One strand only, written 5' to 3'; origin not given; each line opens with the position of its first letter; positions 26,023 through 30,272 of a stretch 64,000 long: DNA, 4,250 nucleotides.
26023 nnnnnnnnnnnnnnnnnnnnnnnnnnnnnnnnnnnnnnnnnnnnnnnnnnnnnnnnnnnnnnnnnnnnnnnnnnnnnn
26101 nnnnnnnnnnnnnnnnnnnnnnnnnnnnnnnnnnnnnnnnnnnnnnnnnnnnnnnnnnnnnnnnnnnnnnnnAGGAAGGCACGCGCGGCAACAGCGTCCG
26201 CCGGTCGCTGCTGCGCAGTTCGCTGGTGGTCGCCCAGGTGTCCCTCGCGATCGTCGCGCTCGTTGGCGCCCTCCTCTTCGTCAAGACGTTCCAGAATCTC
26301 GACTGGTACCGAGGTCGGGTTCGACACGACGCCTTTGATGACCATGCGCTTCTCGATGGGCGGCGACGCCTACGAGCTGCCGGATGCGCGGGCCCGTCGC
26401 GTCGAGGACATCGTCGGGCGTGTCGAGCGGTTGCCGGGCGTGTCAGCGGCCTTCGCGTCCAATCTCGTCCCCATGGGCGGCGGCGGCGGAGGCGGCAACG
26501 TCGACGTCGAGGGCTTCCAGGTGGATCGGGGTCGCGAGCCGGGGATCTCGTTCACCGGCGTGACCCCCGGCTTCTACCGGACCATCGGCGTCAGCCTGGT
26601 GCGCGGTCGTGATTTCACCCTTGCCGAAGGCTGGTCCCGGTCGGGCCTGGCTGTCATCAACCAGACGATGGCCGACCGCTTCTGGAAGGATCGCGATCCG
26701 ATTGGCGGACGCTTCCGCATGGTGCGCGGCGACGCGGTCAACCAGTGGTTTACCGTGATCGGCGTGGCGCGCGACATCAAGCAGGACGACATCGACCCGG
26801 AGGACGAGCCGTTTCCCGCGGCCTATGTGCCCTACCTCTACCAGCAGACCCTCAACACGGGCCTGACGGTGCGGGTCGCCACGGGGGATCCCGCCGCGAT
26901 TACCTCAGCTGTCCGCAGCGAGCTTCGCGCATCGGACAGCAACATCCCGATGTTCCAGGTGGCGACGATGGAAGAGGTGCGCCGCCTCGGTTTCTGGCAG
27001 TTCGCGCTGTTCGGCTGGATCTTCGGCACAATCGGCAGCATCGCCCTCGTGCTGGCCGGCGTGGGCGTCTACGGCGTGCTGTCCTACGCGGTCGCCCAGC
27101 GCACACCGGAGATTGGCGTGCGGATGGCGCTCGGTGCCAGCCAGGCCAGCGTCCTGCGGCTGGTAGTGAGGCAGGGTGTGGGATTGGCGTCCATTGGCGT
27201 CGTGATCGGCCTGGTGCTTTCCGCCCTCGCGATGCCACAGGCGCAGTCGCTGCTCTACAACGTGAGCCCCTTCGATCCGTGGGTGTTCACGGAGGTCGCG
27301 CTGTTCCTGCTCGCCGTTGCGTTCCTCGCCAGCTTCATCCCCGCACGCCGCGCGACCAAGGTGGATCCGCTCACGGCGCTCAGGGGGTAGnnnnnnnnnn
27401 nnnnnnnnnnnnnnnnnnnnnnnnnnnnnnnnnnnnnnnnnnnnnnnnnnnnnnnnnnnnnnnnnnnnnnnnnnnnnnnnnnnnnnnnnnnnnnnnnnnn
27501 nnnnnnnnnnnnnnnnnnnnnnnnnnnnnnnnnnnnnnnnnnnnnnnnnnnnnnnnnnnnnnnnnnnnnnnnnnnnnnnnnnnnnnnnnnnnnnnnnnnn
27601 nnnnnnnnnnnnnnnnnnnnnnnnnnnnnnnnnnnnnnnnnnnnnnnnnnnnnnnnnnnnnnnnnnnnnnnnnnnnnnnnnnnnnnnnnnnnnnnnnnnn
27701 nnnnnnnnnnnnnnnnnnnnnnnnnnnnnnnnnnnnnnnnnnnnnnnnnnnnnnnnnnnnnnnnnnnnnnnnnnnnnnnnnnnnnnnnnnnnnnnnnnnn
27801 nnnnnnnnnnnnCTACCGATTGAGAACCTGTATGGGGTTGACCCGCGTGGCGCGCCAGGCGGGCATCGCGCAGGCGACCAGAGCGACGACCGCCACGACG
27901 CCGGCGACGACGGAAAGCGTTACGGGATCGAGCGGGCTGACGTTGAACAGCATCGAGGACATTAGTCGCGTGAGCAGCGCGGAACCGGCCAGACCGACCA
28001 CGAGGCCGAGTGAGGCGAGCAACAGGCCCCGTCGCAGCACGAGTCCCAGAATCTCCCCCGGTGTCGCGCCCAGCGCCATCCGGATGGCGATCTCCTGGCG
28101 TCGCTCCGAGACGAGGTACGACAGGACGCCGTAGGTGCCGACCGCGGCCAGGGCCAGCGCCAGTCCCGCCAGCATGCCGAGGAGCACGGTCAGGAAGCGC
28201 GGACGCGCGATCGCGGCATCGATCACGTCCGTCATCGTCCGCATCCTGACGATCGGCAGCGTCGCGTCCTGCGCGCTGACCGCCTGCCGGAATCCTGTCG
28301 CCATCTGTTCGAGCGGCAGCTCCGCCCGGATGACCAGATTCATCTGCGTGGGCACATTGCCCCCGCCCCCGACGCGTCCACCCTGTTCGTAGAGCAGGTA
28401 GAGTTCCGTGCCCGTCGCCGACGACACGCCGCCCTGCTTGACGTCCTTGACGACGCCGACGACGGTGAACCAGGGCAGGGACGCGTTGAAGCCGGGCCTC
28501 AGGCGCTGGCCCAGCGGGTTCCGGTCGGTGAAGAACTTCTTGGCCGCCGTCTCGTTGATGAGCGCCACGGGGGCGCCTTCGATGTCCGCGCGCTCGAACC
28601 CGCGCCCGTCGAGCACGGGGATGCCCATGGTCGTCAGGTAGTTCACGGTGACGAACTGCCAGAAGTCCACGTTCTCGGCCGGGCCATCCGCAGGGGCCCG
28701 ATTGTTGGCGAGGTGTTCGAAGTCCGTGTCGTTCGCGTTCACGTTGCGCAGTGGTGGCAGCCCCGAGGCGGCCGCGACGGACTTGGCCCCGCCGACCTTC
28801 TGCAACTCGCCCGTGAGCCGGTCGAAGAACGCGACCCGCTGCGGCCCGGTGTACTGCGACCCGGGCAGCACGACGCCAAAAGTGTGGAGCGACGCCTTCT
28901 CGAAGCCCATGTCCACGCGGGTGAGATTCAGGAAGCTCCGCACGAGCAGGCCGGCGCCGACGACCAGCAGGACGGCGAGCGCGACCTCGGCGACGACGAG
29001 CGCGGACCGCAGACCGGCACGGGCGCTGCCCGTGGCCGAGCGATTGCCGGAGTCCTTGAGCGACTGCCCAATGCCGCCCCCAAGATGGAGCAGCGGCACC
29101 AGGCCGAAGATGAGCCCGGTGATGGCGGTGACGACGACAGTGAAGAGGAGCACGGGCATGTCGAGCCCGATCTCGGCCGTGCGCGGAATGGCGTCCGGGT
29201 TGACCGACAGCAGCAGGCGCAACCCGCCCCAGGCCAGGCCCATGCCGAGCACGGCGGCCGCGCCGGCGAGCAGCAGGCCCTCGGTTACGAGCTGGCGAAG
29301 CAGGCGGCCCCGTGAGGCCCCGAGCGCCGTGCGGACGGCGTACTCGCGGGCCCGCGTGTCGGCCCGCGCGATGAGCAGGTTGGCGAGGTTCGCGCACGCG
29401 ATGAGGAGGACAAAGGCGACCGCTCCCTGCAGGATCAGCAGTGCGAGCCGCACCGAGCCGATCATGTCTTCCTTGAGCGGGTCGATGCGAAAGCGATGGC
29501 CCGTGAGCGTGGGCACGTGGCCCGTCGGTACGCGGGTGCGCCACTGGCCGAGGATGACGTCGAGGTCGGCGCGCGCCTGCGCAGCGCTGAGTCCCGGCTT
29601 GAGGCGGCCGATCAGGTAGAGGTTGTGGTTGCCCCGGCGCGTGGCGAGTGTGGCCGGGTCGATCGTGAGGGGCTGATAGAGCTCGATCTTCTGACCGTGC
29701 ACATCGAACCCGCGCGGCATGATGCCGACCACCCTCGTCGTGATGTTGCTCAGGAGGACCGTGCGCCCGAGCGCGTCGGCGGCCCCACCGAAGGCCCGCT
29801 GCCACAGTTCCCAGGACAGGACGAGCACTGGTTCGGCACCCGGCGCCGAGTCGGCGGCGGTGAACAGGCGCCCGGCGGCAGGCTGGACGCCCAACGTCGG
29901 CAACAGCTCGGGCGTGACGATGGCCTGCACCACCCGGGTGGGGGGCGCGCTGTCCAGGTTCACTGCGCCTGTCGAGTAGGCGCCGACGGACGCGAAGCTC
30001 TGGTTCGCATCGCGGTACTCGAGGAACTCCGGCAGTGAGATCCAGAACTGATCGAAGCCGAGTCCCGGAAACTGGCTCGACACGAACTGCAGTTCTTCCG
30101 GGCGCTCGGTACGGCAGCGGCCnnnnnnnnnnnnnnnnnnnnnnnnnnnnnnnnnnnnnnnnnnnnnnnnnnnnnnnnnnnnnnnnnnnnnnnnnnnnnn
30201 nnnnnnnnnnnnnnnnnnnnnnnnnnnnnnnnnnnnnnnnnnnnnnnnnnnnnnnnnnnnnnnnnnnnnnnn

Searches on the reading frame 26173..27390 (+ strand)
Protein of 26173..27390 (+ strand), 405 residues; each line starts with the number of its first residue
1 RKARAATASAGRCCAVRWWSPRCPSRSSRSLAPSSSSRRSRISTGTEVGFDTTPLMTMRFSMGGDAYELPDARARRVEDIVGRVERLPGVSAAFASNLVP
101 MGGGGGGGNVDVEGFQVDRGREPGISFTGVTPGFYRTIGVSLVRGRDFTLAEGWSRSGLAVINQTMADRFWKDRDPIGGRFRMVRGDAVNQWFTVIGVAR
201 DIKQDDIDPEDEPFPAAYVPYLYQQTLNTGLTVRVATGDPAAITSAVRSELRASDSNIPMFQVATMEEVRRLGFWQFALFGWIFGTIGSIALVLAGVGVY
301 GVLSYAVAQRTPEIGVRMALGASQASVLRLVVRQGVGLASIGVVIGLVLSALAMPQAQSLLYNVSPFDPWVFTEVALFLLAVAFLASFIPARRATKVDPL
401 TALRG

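Call 45: search_protein_families(library=pfam, proteins=[window:26173-27390:+], max_evalue=0.0001)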
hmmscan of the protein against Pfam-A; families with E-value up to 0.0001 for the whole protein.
window:26173-27390:+ (405 aa): 2 families
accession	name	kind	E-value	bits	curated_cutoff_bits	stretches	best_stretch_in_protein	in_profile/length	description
PF02687.27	FtsX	-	3.4e-15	56.6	25.5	1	287-399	3-120/120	FtsX-like permease C-terminal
PF12704.14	MacB_PCD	-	1.5e-12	48.7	27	1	67-247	52-204/207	MacB-like periplasmic core domain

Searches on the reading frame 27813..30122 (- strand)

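Call 45: search_protein_families(library=pfam, proteins=[window:27813-30122:-], max_evalue=0.0001)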
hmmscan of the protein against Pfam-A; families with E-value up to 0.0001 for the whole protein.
window:27813-30122:- (769 aa): 2 families
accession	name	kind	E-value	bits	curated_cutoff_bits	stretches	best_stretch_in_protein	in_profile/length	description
PF12704.14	MacB_PCD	-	9e-29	101.7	27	2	31-188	57-205/207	MacB-like periplasmic core domain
PF02687.27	FtsX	-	1.3e-27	96.6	25.5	2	650-763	2-120/120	FtsX-like permease C-terminal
